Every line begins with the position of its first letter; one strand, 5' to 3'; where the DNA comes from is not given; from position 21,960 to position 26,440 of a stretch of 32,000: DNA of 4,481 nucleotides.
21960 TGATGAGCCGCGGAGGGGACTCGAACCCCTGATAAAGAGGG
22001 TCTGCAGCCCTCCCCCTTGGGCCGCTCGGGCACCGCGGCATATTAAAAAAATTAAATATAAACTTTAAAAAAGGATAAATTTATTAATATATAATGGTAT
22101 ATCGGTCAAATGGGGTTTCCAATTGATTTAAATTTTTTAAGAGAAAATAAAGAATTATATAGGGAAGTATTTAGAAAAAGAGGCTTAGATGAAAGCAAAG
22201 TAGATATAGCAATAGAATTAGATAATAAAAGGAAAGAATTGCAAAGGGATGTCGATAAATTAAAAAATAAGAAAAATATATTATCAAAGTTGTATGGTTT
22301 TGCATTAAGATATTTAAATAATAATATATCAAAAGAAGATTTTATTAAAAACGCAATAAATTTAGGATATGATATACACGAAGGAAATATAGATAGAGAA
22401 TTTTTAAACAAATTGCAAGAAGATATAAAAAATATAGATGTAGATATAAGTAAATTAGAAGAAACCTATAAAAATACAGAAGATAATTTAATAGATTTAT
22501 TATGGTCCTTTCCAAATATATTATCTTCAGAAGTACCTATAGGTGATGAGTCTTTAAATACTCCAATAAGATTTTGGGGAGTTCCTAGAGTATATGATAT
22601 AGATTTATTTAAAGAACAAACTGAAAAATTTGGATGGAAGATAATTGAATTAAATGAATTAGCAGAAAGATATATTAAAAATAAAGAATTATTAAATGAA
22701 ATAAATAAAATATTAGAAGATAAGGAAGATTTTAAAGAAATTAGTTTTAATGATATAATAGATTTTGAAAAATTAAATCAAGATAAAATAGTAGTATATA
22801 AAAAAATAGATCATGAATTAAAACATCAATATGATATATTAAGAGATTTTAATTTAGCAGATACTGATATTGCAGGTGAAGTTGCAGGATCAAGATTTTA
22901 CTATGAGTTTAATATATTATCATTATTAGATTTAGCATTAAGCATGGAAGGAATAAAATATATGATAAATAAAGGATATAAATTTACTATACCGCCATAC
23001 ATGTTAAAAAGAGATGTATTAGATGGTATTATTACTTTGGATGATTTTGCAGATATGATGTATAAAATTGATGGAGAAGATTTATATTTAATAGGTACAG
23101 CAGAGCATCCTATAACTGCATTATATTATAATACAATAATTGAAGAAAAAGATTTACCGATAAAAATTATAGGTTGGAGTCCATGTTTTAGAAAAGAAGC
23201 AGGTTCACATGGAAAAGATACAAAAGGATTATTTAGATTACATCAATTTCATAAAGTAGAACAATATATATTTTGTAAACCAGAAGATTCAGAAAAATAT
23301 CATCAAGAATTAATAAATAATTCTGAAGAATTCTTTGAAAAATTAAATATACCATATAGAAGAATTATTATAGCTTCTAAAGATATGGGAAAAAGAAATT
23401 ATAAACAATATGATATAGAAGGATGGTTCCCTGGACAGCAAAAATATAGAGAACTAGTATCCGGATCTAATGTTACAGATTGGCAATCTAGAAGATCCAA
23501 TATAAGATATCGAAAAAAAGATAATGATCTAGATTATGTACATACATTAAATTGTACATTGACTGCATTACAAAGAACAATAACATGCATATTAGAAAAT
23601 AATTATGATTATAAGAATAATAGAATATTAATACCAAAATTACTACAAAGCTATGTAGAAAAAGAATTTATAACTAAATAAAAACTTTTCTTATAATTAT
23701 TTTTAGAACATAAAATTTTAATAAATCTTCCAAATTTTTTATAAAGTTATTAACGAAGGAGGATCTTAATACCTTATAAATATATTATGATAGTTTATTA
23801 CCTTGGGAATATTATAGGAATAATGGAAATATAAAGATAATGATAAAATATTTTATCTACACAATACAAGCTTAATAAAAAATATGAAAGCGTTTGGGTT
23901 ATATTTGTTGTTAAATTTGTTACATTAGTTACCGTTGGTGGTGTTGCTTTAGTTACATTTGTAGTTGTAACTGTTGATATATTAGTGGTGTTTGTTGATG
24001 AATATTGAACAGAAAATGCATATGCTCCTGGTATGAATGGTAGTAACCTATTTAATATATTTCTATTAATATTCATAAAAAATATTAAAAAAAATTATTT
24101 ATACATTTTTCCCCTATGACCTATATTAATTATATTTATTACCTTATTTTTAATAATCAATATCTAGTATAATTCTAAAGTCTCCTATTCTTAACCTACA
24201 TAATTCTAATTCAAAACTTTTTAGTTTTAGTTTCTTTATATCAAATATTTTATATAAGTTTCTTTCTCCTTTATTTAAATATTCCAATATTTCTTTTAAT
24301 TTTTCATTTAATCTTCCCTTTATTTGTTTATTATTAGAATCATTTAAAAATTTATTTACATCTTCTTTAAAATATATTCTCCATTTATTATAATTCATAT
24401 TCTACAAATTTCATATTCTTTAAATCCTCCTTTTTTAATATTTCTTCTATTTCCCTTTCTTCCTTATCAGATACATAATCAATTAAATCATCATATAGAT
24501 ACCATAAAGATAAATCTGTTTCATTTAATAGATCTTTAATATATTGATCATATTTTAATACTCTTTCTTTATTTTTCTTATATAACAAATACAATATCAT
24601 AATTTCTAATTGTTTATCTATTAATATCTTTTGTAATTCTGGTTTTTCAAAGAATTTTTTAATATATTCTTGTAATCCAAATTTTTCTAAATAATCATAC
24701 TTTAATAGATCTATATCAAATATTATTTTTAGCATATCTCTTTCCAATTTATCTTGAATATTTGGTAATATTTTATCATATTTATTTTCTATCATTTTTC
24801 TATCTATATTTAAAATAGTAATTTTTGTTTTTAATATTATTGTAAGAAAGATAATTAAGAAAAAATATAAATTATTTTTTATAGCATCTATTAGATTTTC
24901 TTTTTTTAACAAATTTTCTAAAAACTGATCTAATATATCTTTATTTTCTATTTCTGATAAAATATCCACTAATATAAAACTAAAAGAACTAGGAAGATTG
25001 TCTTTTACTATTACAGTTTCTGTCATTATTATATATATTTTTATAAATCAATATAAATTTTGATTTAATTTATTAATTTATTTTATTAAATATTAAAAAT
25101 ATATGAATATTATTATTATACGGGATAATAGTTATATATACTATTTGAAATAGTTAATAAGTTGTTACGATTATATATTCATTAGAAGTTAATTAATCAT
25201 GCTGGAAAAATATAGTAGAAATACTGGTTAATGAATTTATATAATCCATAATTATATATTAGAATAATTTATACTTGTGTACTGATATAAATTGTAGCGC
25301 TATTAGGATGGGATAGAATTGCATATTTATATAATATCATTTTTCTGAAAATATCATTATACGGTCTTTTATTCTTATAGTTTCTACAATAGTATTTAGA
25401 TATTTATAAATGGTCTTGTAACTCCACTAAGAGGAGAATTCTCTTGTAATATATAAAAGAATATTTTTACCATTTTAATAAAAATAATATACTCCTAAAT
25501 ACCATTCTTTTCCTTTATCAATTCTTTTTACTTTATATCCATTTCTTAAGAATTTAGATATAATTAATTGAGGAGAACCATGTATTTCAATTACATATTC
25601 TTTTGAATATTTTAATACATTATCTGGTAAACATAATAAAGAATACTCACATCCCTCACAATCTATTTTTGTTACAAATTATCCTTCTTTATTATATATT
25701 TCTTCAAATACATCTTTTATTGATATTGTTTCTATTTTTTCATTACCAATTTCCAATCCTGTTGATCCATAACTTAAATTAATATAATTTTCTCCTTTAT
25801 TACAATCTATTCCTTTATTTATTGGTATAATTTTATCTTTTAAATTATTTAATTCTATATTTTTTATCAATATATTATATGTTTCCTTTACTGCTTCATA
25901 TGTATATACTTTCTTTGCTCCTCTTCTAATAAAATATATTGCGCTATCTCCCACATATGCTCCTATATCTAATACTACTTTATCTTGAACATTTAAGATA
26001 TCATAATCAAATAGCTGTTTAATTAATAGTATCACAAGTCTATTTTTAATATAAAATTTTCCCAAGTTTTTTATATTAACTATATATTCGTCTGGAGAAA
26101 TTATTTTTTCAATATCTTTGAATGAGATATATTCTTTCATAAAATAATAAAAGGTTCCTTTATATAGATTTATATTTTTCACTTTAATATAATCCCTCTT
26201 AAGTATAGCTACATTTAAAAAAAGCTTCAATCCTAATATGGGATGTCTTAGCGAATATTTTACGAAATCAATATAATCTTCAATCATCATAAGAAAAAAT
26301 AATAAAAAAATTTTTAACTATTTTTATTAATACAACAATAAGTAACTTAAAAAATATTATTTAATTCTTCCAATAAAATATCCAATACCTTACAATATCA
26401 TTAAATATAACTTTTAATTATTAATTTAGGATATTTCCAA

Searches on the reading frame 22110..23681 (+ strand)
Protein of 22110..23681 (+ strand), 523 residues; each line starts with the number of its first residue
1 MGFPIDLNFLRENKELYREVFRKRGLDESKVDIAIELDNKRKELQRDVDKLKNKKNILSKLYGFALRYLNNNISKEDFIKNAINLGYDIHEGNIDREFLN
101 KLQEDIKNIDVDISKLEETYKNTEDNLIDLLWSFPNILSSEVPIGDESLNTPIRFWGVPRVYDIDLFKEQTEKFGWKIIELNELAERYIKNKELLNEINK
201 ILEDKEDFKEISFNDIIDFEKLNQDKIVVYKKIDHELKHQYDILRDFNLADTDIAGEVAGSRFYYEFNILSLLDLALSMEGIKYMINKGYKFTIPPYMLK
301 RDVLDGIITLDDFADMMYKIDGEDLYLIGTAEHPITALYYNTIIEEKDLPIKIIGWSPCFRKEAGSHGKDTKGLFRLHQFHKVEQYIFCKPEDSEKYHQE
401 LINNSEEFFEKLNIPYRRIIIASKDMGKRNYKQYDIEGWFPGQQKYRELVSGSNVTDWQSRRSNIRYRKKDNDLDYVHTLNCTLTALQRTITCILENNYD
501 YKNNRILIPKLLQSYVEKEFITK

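Call 56: search_protein_families(library=pfam, proteins=[window:22110-23681:+], max_evalue=0.001)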
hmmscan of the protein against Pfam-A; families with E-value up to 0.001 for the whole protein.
window:22110-23681:+ (523 aa): 2 families
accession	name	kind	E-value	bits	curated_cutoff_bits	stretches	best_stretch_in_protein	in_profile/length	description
PF00587.30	tRNA-synt_2b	-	4.2e-40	138.2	29.3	1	322-498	8-179/179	tRNA synthetase class II core domain (G, H, P, S and T)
PF02403.27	Seryl_tRNA_N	-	4.4e-12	46.6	28.2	1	5-63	2-60/108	Seryl-tRNA synthetase N-terminal domain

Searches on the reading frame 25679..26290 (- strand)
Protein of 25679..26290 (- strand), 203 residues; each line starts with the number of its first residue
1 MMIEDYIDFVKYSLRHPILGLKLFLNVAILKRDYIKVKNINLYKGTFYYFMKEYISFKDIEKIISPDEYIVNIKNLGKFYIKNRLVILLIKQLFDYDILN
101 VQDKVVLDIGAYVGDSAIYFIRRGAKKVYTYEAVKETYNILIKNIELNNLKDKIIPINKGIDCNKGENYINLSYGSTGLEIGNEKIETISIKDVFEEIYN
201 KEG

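Call 56: search_protein_families(library=pfam, proteins=[window:25679-26290:-], max_evalue=0.001)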
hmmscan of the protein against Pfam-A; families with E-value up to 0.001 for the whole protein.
window:25679-26290:- (203 aa): 1 family
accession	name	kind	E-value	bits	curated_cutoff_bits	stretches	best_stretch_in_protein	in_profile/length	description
PF02475.24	TRM5-TYW2_MTfase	-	1.2e-05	25.8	28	1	102-159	36-94/164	TRM5/TYW2 methyltransferase domain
